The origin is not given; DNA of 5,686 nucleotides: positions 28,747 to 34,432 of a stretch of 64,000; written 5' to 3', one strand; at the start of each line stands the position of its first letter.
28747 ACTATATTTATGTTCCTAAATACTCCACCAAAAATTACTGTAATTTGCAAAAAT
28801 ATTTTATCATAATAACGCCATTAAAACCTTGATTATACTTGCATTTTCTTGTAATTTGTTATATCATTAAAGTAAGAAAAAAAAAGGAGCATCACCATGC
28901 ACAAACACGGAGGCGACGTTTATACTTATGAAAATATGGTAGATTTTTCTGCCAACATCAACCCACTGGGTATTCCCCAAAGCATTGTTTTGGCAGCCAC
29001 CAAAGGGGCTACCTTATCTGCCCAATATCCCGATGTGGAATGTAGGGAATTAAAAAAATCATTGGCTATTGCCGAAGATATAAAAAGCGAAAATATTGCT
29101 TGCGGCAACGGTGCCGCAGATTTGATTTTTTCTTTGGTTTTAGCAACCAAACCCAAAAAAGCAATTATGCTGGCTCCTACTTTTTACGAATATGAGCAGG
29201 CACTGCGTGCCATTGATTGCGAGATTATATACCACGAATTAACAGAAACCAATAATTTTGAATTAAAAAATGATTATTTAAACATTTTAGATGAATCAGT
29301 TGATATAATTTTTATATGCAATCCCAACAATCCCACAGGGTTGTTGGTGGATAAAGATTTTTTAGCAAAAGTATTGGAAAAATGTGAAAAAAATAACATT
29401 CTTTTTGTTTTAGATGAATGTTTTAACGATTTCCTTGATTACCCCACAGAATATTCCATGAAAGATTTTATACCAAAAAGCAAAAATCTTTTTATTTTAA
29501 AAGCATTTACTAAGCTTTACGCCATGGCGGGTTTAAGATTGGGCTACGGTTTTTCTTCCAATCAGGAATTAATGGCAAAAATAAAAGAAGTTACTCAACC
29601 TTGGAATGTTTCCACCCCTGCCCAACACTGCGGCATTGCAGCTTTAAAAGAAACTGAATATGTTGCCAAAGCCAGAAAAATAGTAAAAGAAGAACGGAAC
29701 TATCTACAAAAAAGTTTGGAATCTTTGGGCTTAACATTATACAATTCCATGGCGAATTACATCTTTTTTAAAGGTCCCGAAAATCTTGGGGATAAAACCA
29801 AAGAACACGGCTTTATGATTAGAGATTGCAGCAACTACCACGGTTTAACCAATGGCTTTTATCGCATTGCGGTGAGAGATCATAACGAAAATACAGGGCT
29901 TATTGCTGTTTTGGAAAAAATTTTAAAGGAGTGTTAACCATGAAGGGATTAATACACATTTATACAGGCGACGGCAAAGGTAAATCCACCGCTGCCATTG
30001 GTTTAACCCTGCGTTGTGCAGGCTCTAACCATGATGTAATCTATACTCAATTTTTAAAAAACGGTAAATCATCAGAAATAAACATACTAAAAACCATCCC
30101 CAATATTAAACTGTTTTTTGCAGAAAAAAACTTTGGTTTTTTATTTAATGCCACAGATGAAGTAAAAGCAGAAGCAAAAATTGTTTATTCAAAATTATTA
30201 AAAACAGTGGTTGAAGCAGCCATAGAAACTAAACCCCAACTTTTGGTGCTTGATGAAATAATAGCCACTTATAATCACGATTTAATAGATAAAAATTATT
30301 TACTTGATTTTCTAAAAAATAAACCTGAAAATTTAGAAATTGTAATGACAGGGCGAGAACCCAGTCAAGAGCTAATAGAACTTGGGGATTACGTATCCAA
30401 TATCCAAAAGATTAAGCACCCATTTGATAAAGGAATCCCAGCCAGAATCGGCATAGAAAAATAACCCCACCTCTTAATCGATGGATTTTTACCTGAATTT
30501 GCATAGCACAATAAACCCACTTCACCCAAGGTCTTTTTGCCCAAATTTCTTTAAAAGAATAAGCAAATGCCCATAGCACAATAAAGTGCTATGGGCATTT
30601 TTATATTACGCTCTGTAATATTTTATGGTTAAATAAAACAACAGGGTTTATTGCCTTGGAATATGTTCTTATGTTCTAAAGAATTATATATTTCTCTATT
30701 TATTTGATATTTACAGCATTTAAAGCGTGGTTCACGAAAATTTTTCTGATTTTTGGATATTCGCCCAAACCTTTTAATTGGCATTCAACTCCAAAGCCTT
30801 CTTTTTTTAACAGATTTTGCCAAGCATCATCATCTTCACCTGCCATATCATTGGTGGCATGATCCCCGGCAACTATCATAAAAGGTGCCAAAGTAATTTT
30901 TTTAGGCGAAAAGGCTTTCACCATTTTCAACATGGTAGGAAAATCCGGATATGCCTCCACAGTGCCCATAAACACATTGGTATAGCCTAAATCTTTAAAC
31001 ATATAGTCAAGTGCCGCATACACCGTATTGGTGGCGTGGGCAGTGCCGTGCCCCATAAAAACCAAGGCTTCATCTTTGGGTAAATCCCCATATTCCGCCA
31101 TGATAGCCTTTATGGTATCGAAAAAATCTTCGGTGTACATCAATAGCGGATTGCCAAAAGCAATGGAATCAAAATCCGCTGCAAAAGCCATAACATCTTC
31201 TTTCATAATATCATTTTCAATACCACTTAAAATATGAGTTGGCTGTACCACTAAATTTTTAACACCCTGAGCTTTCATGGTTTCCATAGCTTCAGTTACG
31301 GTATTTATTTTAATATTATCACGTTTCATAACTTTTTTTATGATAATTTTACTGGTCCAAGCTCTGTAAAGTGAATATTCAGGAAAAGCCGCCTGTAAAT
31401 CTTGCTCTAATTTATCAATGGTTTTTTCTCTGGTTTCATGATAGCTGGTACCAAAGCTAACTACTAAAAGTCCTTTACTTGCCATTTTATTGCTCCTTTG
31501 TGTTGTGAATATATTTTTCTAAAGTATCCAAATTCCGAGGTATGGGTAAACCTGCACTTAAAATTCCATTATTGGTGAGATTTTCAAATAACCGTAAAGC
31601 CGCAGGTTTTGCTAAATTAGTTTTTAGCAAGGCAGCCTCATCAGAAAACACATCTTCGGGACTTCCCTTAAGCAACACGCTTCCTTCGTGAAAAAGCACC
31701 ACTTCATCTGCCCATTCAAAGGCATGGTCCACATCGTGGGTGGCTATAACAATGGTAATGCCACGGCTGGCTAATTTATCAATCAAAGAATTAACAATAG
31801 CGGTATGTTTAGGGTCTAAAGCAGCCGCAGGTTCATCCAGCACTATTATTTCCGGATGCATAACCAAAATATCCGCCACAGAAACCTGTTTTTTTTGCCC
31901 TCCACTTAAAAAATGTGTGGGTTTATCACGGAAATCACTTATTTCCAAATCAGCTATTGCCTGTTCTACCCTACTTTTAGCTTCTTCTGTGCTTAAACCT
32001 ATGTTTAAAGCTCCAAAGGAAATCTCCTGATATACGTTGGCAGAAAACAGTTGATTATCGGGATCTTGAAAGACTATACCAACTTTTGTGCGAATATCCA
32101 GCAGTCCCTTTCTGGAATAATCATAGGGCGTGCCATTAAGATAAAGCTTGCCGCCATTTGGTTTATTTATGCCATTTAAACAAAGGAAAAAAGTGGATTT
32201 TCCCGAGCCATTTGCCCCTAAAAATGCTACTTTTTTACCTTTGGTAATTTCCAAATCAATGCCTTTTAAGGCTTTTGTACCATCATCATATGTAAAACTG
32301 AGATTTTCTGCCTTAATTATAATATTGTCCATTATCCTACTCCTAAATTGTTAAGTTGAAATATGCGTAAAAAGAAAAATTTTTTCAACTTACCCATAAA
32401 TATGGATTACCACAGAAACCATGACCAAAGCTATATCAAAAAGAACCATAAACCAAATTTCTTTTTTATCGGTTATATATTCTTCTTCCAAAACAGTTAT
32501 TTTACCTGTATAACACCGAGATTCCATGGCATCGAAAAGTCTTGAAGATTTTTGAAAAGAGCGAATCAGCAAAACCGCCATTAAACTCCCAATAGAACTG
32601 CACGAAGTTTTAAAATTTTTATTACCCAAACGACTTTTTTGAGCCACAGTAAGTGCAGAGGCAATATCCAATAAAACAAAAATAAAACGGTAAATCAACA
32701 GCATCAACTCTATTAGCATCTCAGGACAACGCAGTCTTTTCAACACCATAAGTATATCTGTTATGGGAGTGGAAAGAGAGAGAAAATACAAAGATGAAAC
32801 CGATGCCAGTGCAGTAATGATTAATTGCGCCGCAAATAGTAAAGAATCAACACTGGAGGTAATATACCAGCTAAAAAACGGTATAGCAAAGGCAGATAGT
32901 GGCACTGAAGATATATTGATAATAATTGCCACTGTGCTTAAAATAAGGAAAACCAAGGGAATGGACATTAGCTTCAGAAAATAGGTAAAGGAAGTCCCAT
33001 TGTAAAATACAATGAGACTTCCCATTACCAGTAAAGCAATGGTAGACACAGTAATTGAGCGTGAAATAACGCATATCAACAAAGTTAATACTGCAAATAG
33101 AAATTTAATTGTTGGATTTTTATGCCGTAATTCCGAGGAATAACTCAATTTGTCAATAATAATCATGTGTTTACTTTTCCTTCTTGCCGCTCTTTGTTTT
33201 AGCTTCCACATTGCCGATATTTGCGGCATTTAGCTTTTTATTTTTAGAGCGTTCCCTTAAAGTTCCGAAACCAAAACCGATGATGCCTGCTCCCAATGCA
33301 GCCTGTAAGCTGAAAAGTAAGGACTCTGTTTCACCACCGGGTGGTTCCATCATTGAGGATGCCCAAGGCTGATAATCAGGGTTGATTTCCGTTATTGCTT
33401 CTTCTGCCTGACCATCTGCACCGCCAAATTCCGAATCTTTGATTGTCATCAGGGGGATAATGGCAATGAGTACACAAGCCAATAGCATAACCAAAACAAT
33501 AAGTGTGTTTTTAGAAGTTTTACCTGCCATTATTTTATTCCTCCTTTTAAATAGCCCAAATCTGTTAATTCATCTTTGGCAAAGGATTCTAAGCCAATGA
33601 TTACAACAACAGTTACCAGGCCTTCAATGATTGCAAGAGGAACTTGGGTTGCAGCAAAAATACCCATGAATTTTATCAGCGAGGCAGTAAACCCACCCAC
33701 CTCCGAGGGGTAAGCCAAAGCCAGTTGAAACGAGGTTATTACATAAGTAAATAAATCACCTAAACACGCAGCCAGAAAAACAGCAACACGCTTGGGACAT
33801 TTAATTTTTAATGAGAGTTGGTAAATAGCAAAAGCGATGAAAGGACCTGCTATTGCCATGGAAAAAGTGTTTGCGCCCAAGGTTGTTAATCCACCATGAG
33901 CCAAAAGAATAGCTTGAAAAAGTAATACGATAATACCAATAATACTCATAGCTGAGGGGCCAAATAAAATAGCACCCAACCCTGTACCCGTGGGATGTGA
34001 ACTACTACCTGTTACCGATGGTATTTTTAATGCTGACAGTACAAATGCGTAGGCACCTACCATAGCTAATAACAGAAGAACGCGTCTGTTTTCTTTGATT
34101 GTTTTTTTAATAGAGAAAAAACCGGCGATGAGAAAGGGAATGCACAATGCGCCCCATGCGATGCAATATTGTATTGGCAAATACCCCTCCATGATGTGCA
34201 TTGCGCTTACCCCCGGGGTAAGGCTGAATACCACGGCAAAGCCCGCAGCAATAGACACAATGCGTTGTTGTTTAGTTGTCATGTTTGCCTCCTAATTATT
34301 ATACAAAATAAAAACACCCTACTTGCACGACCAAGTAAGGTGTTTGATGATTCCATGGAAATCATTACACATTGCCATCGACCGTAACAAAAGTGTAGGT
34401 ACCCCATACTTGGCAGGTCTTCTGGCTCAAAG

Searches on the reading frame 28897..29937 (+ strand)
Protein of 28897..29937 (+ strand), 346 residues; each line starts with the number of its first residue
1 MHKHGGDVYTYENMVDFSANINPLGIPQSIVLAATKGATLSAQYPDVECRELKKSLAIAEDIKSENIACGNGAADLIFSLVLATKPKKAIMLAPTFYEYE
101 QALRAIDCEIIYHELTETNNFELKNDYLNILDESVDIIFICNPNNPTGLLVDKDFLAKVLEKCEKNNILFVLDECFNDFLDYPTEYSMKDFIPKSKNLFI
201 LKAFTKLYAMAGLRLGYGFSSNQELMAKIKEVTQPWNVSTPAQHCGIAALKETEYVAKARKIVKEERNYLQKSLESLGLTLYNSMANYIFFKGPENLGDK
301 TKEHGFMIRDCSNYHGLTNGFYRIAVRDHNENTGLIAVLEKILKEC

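Call 31: search_protein_families(library=pfam, proteins=[window:28897-29937:+], max_evalue=0.00001)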
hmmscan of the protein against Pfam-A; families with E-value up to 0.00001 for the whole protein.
window:28897-29937:+ (346 aa): 1 family
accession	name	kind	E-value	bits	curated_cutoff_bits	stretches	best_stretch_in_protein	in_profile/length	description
PF00155.27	Aminotran_1_2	-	1.5e-45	156.4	19.7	1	13-335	2-357/361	Aminotransferase class I and II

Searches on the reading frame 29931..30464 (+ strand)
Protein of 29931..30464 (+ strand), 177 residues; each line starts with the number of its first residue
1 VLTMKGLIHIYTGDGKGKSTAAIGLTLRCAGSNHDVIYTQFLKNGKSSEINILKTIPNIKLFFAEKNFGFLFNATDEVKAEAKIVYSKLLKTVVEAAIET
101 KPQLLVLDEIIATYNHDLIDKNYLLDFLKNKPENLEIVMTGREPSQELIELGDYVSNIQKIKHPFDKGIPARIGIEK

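Call 31: search_protein_families(library=pfam, proteins=[window:29931-30464:+], max_evalue=0.00001)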
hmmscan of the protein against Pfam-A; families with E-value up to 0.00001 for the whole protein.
window:29931-30464:+ (177 aa): 1 family
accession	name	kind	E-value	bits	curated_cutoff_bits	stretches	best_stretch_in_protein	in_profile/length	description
PF02572.21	CobA_CobO_BtuR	-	7.5e-52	176.4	25.7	1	5-176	2-171/172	ATP:corrinoid adenosyltransferase BtuR/CobO/CobP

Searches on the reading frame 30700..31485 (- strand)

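Call 31: search_protein_families(library=pfam, proteins=[window:30700-31485:-], max_evalue=0.00001)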
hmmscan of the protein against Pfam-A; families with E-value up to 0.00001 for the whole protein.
window:30700-31485:- (261 aa): 2 families
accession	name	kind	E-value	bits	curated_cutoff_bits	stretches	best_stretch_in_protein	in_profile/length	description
PF06180.16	CbiK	-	3.6e-87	292.5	26.2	1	4-258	1-261/262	Cobalt chelatase (CbiK)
PF01903.22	CbiX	-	2.4e-07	31.5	22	0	149-224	6-82/106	CbiX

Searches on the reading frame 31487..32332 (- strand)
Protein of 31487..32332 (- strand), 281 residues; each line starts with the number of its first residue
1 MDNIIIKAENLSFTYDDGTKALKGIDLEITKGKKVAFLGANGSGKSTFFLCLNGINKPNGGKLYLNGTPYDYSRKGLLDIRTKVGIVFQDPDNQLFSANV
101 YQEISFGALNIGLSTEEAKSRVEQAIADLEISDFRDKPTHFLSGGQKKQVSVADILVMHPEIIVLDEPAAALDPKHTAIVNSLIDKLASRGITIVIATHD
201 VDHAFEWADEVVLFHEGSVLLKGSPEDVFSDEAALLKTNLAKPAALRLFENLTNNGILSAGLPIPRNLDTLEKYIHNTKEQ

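Call 31: search_protein_families(library=pfam, proteins=[window:31487-32332:-], max_evalue=0.00001)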
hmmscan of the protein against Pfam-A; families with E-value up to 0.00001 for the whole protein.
window:31487-32332:- (281 aa): 3 families
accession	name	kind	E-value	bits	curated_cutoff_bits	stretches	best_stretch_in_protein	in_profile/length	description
PF00005.33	ABC_tran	-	1.7e-28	100.4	25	1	22-169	1-136/137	ABC transporter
PF13304.12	AAA_21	-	2.5e-08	34.8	27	0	156-200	252-299/304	AAA domain, putative AbiEii toxin, Type IV TA system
PF02463.25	SMC_N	-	3.9e-08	33.4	40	0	134-199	135-198/220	RecF/RecN/SMC N terminal domain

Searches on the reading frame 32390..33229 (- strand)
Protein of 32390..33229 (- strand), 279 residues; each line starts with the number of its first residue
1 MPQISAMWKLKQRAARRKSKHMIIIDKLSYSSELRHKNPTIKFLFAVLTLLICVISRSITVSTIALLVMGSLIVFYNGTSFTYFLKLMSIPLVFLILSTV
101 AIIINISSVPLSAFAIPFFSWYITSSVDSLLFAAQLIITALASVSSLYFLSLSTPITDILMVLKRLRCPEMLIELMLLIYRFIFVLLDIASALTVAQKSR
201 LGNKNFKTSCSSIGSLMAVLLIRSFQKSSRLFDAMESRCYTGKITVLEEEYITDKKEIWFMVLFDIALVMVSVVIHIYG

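Call 31: search_protein_families(library=pfam, proteins=[window:32390-33229:-], max_evalue=0.00001)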
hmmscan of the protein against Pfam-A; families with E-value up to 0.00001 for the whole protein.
window:32390-33229:- (279 aa): 1 family
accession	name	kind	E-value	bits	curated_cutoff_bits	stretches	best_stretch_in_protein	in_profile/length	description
PF02361.21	CbiQ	-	1.4e-35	123.4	25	1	32-242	3-210/216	Cobalt transport protein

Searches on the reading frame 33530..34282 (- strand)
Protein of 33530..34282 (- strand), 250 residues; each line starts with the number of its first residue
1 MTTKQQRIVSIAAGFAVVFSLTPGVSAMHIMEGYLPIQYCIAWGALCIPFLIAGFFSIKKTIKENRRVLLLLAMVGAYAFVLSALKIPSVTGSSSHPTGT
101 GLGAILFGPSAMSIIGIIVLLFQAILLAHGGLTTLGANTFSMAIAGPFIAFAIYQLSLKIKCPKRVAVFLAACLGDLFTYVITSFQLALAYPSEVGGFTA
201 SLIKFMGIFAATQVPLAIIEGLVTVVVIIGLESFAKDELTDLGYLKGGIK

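Call 32: search_protein_families(library=pfam, proteins=[window:33530-34282:-], max_evalue=0.00001)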
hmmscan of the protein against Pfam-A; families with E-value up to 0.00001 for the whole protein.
window:33530-34282:- (250 aa): 1 family
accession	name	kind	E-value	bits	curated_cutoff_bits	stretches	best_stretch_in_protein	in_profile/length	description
PF01891.21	CbiM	-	5e-54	183.7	23.1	1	29-235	1-202/205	Cobalt uptake substrate-specific transmembrane region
